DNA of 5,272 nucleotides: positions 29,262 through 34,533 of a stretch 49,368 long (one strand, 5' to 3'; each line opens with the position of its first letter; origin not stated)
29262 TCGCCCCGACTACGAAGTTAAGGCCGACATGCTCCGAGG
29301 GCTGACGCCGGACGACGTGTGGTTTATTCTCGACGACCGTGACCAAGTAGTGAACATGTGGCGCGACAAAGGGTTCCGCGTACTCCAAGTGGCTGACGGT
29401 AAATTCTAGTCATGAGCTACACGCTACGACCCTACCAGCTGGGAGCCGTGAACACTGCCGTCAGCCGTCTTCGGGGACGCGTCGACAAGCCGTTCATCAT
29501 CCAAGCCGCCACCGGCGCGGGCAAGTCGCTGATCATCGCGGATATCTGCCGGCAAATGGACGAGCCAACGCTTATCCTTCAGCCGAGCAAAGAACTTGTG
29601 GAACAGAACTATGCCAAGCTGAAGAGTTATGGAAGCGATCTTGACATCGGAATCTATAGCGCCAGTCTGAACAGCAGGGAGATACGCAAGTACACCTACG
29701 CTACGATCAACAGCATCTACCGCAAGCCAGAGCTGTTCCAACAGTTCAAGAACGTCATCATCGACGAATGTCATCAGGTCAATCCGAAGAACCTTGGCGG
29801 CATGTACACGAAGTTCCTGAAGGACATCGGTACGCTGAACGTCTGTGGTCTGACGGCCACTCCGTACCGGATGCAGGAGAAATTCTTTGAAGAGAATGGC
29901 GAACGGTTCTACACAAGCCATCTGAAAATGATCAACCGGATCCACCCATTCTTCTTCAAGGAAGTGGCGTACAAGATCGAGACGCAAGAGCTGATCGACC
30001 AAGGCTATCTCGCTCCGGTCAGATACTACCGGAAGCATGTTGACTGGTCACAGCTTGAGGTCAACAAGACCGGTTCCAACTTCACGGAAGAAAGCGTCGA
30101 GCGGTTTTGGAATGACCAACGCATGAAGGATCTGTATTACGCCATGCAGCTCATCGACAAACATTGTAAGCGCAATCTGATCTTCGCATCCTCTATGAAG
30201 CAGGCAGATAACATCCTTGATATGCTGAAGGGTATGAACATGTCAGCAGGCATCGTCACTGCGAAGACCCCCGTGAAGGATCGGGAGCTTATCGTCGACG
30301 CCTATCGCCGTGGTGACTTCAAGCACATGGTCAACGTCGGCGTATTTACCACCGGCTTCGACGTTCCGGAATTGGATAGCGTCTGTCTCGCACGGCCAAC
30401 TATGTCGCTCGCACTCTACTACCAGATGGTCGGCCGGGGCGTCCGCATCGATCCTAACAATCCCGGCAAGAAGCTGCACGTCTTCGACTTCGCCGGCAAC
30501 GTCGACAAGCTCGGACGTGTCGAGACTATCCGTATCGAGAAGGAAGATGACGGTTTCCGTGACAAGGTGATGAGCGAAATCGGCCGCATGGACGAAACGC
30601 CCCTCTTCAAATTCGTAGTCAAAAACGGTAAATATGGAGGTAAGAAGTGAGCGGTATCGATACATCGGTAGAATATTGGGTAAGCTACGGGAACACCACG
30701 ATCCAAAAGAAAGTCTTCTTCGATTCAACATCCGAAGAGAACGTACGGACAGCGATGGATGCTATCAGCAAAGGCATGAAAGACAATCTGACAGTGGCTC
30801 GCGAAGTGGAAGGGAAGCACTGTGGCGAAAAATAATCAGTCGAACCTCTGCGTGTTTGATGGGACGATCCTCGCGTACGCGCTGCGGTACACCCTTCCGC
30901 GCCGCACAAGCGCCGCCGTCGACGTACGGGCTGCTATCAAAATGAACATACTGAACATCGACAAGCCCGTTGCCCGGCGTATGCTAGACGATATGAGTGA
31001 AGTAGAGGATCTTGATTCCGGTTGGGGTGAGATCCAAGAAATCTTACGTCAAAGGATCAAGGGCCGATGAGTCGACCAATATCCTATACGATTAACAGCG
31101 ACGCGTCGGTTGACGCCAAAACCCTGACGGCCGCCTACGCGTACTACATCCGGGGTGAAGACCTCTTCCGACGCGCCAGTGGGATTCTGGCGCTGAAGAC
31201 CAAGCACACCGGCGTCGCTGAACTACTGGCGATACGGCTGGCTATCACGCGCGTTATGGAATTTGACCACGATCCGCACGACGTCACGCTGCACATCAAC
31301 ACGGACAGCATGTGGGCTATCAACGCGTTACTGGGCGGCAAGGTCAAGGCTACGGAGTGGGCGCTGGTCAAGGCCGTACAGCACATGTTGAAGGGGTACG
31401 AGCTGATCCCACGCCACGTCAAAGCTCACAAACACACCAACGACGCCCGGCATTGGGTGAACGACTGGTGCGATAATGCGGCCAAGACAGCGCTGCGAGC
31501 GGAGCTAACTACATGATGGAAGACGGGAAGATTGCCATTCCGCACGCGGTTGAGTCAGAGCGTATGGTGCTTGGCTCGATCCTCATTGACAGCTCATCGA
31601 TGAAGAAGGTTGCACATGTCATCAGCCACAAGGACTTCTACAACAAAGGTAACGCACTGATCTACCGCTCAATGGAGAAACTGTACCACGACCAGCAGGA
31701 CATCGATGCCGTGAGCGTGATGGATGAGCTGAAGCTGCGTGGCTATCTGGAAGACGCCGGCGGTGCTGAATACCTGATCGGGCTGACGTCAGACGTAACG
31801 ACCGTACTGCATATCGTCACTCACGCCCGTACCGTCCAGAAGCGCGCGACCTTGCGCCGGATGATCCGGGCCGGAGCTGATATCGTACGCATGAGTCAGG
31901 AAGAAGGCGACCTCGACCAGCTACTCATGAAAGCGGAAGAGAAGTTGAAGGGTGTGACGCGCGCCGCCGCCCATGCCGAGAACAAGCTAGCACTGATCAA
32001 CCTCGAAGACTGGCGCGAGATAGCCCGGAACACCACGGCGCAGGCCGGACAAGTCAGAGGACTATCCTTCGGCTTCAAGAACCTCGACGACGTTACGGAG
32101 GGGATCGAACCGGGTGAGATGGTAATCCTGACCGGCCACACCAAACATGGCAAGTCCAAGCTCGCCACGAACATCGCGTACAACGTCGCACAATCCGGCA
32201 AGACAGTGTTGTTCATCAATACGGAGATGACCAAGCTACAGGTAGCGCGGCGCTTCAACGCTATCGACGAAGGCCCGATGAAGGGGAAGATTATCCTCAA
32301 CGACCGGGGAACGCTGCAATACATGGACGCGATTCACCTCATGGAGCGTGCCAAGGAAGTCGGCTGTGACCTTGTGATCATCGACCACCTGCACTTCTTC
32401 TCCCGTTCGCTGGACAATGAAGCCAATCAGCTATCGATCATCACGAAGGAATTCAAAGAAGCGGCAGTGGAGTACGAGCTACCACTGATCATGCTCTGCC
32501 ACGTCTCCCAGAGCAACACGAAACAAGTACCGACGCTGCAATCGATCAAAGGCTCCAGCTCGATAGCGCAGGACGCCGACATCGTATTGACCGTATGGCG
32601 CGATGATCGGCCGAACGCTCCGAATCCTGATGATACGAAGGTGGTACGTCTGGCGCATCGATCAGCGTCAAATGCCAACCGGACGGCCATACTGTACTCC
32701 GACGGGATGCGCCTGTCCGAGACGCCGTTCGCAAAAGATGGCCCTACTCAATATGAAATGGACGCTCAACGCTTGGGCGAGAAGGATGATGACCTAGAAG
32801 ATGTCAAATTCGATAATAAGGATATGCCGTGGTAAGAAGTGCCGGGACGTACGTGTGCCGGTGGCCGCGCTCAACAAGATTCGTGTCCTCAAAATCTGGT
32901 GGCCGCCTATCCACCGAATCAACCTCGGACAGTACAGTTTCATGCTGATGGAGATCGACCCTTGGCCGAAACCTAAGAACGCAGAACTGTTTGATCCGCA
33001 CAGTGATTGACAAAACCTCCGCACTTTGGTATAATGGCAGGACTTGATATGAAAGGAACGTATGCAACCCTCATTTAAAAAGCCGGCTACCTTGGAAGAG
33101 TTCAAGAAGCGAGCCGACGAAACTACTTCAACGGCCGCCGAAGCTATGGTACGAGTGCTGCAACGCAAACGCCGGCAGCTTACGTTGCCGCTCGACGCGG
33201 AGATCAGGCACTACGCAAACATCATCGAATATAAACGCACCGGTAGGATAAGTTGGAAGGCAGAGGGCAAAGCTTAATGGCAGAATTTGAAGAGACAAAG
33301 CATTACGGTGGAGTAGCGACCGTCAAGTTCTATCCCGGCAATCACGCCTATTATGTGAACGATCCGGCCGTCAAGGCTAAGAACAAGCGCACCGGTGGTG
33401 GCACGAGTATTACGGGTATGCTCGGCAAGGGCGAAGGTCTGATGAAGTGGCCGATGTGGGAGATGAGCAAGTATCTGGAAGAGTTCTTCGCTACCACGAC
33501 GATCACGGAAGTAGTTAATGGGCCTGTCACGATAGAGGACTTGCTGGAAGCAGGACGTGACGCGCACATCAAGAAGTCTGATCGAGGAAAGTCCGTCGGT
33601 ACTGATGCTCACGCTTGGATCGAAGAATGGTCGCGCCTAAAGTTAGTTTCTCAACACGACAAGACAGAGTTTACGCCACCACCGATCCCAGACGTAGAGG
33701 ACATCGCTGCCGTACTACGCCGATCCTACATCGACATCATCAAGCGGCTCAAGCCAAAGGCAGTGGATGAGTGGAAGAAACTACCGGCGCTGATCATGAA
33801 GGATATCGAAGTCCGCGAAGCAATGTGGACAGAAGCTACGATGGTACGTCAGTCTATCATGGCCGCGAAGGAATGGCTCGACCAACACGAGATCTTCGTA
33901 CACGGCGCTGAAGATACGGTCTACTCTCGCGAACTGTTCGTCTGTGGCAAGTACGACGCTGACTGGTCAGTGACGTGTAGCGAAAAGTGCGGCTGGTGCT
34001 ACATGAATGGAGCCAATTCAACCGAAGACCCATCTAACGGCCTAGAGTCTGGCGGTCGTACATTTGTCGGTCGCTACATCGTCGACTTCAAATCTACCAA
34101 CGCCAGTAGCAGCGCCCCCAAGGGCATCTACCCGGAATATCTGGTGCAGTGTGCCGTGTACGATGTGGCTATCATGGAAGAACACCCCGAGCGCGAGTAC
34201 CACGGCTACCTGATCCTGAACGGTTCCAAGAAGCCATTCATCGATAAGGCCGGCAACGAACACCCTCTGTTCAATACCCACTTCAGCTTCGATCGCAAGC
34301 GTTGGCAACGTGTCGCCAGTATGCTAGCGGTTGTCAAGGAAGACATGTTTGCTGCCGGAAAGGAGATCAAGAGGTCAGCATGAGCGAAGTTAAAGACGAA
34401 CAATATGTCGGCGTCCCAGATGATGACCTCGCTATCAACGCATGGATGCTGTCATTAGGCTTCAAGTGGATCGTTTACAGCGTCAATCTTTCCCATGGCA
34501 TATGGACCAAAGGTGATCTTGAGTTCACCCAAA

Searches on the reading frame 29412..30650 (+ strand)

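Call 9: search_protein_families(library=phrogs, proteins=[window:29412-30650:+])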
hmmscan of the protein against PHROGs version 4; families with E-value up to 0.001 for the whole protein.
window:29412-30650:+ (412 aa): 10 families
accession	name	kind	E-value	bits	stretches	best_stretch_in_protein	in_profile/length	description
phrog_16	-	DNA, RNA and nucleotide metabolism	3.1e-85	288.2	1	2-375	270-613/986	DNA helicase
phrog_16259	-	DNA, RNA and nucleotide metabolism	6.2e-16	59.6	1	3-130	116-243/330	DNA helicase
phrog_9690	-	DNA, RNA and nucleotide metabolism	1.2e-15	58.4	1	89-364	16-272/306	DNA helicase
phrog_6819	-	DNA, RNA and nucleotide metabolism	3.8e-11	43.1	1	7-129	23-152/645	Holliday junction branch migration helicase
phrog_2488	-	DNA, RNA and nucleotide metabolism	1e-10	42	1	4-69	18-90/579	DNA helicase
phrog_34481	-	unknown function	2.5e-07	31.6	1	7-91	33-117/132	-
phrog_16694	-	unknown function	2.6e-07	30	1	255-382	561-696/1010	-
phrog_62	-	DNA, RNA and nucleotide metabolism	7e-06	24.7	1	1-152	693-850/1881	DNA helicase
phrog_27849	-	unknown function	1.2e-05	24.7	0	16-73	20-80/664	-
phrog_3830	-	unknown function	0.00041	19.7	0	4-49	266-314/1032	-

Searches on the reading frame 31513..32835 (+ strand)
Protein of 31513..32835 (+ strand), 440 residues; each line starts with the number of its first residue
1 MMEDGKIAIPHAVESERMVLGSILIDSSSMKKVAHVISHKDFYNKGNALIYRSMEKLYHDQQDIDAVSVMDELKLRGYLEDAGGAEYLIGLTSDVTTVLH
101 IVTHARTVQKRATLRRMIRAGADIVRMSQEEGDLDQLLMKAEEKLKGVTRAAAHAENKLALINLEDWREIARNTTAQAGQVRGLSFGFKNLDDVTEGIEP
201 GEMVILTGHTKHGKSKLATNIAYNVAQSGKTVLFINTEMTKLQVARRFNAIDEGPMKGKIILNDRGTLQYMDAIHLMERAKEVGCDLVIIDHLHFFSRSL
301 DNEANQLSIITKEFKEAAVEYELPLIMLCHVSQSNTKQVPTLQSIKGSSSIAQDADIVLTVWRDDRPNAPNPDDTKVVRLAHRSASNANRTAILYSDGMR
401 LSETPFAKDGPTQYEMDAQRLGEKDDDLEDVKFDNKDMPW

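Call 9: search_protein_families(library=phrogs, proteins=[window:31513-32835:+])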
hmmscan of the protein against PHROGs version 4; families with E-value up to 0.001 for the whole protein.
window:31513-32835:+ (440 aa): 8 families
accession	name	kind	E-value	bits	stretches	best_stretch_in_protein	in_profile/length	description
phrog_19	-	DNA, RNA and nucleotide metabolism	2.8e-65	222.4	1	8-374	156-547/621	DnaB-like replicative helicase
phrog_239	-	DNA, RNA and nucleotide metabolism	6.8e-33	115.6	1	123-405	281-600/801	DNA primase/helicase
phrog_243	-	DNA, RNA and nucleotide metabolism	4.2e-21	76.1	2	274-377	132-236/273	DnaB-like replicative helicase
phrog_5482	-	unknown function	2.2e-13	50.7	2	261-372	136-257/341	-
phrog_11530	-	unknown function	7.4e-07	30.2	1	280-365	28-117/184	-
phrog_2597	-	DNA, RNA and nucleotide metabolism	2.9e-06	27.1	1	164-361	325-544/747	DNA primase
phrog_8337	-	DNA, RNA and nucleotide metabolism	0.00017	22.1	1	197-242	64-110/273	DNA repair protein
phrog_19720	-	unknown function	0.00023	21.9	1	206-334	5-136/213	-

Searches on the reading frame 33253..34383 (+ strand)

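Call 9: search_protein_families(library=phrogs, proteins=[window:33253-34383:+])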
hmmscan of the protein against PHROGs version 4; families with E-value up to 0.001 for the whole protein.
window:33253-34383:+ (376 aa): 1 family
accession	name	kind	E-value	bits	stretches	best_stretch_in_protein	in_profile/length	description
phrog_298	-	DNA, RNA and nucleotide metabolism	1.5e-14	55.1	1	17-312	42-216/293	exonuclease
